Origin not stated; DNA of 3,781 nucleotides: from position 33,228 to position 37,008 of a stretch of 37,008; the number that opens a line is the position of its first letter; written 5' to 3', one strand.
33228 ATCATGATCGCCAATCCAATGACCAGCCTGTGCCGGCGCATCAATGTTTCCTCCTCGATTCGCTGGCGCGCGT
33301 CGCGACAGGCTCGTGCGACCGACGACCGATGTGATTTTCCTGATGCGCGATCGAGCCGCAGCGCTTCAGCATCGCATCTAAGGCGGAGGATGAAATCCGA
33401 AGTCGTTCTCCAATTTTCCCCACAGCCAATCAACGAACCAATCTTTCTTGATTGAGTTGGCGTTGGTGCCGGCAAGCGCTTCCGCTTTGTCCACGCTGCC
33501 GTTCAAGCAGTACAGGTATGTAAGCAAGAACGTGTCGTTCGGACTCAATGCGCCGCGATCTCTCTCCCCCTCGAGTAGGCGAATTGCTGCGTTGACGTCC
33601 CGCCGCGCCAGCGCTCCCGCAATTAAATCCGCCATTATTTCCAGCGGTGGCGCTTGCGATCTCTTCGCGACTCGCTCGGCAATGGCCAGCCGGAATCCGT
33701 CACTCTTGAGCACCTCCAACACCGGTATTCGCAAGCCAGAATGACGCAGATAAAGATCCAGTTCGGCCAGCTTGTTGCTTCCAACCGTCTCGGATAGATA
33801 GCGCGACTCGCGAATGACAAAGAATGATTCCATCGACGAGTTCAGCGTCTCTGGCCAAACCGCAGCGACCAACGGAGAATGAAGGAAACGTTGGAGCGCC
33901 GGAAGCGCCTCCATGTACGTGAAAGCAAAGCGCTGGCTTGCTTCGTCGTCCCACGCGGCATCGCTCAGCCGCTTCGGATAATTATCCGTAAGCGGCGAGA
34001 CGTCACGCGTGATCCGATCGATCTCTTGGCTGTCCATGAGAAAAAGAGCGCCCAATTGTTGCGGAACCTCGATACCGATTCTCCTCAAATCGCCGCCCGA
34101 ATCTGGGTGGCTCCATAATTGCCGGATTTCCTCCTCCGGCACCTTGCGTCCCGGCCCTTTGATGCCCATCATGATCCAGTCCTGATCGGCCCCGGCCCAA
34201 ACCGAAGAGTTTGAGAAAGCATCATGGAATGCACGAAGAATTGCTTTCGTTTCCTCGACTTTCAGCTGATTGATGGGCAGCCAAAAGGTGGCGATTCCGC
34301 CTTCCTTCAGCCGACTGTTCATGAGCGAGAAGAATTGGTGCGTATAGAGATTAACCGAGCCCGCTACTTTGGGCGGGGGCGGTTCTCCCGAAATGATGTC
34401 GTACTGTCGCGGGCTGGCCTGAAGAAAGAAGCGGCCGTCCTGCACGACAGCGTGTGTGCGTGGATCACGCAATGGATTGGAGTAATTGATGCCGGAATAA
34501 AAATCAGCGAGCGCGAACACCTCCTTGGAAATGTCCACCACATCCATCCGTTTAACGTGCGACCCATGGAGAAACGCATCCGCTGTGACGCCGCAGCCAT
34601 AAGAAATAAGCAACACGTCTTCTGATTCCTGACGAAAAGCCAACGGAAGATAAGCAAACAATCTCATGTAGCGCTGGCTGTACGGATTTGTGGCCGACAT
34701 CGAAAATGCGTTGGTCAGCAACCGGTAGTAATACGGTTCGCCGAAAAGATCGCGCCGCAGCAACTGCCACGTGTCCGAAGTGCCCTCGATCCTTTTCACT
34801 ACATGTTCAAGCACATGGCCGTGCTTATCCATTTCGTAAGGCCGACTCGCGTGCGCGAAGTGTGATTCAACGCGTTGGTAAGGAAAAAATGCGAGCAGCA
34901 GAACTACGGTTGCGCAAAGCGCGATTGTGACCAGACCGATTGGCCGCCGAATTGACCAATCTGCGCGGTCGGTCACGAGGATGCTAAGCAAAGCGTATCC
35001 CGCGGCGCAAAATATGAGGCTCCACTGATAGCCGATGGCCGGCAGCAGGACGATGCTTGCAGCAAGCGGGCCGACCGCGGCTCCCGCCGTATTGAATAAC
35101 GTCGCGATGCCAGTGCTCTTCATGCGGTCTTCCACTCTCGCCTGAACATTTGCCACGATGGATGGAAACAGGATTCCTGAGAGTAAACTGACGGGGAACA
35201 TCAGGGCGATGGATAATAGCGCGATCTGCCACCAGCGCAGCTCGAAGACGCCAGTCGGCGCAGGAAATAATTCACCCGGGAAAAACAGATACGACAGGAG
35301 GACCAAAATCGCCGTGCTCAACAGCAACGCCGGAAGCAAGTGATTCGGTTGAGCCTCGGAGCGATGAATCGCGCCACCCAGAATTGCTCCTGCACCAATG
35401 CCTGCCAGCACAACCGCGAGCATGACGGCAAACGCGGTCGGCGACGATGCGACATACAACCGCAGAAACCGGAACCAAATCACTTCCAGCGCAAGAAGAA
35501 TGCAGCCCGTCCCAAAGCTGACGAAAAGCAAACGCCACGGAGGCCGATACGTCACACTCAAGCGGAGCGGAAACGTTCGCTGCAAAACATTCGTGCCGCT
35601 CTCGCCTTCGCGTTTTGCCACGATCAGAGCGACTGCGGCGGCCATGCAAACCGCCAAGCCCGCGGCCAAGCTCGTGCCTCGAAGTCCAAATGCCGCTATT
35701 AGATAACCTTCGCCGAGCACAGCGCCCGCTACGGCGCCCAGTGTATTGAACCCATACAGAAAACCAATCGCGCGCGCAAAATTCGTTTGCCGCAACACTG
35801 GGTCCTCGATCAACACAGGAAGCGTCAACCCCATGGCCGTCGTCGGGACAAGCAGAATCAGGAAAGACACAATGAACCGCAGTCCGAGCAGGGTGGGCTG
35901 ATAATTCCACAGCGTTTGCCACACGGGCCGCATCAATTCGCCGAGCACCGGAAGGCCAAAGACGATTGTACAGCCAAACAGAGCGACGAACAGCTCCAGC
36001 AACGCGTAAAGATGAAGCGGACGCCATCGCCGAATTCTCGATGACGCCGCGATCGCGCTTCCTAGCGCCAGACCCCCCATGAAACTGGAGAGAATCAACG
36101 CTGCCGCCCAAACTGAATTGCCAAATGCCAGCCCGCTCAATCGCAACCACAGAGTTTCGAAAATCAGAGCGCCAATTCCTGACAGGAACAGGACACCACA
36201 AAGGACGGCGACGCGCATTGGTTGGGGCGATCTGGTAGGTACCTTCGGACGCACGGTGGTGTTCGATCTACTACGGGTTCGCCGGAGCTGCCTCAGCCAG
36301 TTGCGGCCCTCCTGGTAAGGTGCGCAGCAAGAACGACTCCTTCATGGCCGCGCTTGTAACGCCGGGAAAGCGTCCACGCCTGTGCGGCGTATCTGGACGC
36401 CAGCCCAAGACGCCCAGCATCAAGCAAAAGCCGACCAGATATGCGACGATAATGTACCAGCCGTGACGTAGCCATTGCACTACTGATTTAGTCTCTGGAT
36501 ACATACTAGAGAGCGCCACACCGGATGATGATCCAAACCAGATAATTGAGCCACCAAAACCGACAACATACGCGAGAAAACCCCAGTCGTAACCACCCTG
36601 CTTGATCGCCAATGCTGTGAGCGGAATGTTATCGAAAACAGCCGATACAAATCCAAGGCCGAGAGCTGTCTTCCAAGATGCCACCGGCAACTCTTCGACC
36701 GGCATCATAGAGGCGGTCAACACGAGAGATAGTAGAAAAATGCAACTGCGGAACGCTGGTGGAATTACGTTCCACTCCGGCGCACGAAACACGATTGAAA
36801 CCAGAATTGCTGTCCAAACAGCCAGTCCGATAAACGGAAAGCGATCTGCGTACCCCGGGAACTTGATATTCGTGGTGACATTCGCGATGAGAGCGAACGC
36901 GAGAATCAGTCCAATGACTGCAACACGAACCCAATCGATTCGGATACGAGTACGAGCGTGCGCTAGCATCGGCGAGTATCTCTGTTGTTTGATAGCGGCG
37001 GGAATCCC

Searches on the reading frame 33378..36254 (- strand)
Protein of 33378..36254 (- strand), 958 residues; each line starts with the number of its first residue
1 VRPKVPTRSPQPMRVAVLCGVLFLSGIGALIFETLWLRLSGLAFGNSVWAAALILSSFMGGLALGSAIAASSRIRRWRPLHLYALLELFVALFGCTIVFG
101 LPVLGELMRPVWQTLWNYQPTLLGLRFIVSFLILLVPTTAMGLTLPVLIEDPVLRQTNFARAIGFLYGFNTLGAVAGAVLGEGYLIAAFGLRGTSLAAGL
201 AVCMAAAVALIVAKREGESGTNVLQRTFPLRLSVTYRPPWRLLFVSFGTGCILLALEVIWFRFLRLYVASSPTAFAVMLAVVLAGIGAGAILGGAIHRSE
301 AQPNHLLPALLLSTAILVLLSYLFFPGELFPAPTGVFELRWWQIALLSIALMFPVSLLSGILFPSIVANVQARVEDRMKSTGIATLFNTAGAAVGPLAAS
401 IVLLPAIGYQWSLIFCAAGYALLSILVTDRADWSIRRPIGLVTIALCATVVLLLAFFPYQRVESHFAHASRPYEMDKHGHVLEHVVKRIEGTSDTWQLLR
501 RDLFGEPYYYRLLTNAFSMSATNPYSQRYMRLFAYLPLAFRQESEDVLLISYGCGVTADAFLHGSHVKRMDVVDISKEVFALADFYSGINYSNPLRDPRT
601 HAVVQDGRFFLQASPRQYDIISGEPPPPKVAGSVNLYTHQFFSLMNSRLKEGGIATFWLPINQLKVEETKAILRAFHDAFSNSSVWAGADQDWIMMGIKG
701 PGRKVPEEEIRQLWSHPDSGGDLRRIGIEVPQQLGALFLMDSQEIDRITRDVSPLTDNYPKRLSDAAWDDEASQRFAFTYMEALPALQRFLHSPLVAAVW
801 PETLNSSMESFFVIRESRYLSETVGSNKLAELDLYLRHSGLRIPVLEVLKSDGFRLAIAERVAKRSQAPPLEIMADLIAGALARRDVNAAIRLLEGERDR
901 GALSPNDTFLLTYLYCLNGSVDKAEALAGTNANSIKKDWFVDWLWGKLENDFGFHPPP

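Call 4: search_protein_families(library=pfam, proteins=[window:33378-36254:-], max_evalue=0.01)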
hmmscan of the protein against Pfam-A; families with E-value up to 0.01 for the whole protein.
window:33378-36254:- (958 aa): 2 families
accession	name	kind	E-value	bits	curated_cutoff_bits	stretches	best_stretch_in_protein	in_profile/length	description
PF01564.23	Spermine_synth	-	3.3e-09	37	22.9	1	528-678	3-151/186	Spermine/spermidine synthase domain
PF07690.21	MFS_1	-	3.6e-08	33.1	33.4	1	343-539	84-228/347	Major Facilitator Superfamily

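Call 56: search_protein_families(library=ncbifam, proteins=[window:33378-36254:-], max_evalue=0.001)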
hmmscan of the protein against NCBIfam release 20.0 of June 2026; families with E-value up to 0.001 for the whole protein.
window:33378-36254:- (958 aa): 5 families
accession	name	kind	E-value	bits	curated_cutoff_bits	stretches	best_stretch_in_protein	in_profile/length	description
NF002956.0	PRK03612.1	equivalog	6.7e-26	90.8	472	2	267-655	47-413/522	polyamine aminopropyltransferase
NF037959.1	MFS_SpdSyn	subfamily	1.2e-24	86.9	40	3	253-452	4-202/480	fused MFS/spermidine synthase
NF002010.0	PRK00811.1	equivalog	3.6e-15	56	260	1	524-686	59-220/287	polyamine aminopropyltransferase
TIGR00417.1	speE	equivalog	1.5e-13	50.6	249.55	1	527-685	56-212/271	spermidine synthase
NF002435.0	PRK01581.1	equivalog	5.3e-06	25.8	537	1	545-654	152-263/374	polyamine aminopropyltransferase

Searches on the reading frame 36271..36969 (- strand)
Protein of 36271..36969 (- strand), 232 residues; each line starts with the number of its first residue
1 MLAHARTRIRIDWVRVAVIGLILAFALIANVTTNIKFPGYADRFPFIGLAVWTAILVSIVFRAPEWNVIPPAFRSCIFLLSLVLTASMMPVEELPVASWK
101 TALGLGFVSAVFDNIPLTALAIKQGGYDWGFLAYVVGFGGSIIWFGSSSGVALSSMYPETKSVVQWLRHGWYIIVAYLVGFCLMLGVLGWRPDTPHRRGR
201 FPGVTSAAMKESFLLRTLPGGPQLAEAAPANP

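Call 4: search_protein_families(library=pfam, proteins=[window:36271-36969:-], max_evalue=0.01)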
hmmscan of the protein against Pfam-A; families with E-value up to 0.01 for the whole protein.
window:36271-36969:- (232 aa): 0 families

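Call 6: search_protein_families(library=pfam, proteins=[window:36271-36969:-], max_evalue=1)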
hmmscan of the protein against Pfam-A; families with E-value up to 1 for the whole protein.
window:36271-36969:- (232 aa): 0 families

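Call 56: search_protein_families(library=ncbifam, proteins=[window:36271-36969:-], max_evalue=0.001)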
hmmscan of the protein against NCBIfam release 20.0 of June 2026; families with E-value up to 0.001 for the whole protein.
window:36271-36969:- (232 aa): 2 families
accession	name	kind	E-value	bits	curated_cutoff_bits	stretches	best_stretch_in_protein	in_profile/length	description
TIGR00775.1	NhaD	equivalog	2.3e-07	29.9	577.1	1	101-183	323-409/420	NhaD family Na+:H+ antiporter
NF038006.1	NhaD_1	equivalog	0.0008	18.5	80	1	101-176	325-404/405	sodium:proton antiporter NhaD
